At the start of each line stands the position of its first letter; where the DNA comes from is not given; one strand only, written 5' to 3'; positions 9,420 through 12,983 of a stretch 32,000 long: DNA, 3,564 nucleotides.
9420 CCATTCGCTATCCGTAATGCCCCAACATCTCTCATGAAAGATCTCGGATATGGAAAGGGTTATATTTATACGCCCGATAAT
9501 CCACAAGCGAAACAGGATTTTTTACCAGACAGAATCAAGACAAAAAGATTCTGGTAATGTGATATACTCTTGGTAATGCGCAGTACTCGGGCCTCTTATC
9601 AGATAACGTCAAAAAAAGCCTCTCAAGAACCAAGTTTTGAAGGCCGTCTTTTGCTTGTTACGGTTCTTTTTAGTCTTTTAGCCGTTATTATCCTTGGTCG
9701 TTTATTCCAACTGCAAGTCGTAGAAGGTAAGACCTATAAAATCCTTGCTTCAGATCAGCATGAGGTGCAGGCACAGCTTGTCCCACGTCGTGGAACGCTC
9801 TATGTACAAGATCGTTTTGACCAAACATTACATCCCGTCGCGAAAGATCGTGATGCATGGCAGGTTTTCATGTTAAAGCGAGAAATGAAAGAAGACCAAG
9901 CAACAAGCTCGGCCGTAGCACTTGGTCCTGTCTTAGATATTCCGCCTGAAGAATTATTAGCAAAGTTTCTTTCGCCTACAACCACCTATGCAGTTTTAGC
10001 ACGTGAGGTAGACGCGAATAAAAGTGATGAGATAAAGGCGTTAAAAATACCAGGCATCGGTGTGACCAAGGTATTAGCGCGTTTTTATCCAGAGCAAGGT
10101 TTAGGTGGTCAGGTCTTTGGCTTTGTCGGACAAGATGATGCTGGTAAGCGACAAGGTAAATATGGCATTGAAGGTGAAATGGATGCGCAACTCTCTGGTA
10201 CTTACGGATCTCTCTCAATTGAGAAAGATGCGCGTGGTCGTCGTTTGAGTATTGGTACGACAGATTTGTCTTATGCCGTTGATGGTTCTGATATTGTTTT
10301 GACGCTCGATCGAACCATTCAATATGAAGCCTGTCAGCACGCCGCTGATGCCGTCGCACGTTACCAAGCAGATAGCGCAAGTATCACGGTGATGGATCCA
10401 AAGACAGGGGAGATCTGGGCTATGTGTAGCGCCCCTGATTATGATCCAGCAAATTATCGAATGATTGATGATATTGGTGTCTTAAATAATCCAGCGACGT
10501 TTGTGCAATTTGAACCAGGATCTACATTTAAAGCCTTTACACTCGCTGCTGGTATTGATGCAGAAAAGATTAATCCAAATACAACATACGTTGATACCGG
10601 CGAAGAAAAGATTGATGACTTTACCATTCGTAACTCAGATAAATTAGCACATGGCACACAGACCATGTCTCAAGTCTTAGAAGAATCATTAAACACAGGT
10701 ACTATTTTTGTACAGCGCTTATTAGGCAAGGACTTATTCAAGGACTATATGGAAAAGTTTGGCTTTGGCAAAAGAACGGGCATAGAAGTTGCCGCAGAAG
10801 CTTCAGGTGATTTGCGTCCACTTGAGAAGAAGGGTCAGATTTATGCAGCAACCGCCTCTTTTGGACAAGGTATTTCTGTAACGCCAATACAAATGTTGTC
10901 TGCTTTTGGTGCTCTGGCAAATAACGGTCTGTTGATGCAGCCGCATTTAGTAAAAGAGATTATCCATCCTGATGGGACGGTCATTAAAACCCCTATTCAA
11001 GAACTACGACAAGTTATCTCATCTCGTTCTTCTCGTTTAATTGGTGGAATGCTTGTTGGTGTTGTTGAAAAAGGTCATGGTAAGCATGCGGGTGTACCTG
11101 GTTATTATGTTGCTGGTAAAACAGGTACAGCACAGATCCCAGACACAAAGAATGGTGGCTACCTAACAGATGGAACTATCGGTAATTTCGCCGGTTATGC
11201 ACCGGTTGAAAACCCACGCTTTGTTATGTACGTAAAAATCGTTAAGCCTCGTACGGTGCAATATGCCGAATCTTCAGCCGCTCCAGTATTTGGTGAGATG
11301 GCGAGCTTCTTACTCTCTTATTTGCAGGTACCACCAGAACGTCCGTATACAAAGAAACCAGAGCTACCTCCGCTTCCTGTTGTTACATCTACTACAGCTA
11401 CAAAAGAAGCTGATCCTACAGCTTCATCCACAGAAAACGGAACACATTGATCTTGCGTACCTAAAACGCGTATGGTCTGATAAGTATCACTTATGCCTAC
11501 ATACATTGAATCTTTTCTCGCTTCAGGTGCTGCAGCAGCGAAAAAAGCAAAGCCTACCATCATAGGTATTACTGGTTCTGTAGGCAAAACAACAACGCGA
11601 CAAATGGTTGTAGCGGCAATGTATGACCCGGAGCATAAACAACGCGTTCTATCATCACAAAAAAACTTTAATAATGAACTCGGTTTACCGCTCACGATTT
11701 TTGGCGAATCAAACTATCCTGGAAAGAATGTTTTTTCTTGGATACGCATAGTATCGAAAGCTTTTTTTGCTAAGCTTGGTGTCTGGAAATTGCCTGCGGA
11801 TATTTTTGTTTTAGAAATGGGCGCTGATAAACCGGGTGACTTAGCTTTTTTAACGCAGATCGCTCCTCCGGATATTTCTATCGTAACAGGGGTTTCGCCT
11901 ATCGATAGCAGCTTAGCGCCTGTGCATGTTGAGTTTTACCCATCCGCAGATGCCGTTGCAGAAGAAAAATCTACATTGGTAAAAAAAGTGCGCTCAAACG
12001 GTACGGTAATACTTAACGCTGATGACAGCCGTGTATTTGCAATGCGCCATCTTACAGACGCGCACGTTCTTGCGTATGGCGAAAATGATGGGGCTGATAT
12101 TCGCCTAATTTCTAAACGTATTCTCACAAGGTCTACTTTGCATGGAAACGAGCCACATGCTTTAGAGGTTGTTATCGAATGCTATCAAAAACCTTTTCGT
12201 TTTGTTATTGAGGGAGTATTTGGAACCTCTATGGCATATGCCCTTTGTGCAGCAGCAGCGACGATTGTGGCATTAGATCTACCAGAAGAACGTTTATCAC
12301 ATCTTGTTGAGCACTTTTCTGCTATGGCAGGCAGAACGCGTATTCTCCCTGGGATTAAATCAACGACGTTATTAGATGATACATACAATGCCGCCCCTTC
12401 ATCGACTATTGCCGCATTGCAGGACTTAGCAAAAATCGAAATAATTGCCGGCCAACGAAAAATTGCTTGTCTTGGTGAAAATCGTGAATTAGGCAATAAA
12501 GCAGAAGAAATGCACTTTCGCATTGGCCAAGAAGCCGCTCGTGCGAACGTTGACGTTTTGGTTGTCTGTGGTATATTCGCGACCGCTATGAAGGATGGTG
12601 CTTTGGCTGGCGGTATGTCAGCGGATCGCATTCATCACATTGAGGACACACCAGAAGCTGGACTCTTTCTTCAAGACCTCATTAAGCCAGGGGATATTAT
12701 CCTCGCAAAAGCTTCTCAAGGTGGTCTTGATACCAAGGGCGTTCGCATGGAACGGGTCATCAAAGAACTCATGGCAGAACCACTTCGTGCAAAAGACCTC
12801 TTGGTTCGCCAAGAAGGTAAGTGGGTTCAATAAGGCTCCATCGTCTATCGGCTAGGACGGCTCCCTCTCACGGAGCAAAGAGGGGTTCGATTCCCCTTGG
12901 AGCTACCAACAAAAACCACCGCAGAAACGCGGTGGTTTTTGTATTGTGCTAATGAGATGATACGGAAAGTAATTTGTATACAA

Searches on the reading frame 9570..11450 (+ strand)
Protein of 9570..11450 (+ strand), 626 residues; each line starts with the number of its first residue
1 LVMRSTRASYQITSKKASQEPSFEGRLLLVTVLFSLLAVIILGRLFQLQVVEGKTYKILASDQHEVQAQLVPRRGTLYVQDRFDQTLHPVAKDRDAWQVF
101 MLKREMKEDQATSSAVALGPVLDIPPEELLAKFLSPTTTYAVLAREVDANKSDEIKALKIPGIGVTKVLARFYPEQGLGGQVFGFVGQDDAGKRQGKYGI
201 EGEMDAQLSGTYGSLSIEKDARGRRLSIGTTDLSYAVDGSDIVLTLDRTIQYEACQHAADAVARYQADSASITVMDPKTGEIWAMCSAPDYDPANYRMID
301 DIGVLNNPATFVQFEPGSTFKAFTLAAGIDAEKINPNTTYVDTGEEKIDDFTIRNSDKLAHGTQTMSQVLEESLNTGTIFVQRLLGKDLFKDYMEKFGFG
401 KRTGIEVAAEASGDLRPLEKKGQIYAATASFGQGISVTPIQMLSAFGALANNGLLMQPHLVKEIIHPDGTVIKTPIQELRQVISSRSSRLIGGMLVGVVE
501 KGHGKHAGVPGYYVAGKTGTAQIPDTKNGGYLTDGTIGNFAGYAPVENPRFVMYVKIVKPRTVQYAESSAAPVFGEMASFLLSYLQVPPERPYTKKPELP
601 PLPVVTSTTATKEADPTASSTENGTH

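Call 50: search_protein_families(library=pfam, proteins=[window:9570-11450:+], max_evalue=0.001)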
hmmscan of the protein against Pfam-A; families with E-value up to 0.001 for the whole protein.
window:9570-11450:+ (626 aa): 2 families
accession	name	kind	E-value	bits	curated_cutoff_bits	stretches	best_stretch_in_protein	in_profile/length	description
PF00905.27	Transpeptidase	-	1.5e-75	254.6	22.1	1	271-576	2-296/299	Penicillin binding protein transpeptidase domain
PF03717.20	PBP_dimer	-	5.2e-12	47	24.4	1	72-226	4-176/180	Penicillin-binding Protein dimerisation domain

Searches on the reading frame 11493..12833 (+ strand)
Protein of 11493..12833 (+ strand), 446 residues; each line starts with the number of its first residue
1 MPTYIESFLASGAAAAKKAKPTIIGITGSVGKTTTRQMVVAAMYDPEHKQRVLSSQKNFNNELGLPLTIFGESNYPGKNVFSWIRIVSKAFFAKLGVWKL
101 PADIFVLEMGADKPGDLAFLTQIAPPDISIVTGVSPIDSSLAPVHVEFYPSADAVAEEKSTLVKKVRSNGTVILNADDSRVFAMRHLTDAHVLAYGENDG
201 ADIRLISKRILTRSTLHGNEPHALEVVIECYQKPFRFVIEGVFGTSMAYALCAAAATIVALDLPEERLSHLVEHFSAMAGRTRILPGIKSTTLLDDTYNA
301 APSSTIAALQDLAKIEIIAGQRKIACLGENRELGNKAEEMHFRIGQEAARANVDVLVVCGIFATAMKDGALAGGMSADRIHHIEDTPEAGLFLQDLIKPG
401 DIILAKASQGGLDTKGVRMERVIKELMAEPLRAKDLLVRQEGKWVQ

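Call 50: search_protein_families(library=pfam, proteins=[window:11493-12833:+], max_evalue=0.001)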
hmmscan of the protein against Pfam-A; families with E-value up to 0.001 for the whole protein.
window:11493-12833:+ (446 aa): 2 families
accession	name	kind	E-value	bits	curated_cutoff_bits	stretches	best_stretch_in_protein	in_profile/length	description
PF08245.18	Mur_ligase_M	-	2.8e-21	76.8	24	2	102-204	57-155/200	Mur ligase middle domain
PF02875.26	Mur_ligase_C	-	9.9e-14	52.7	28.4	1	280-408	1-126/127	Mur ligase, glutamate ligase domain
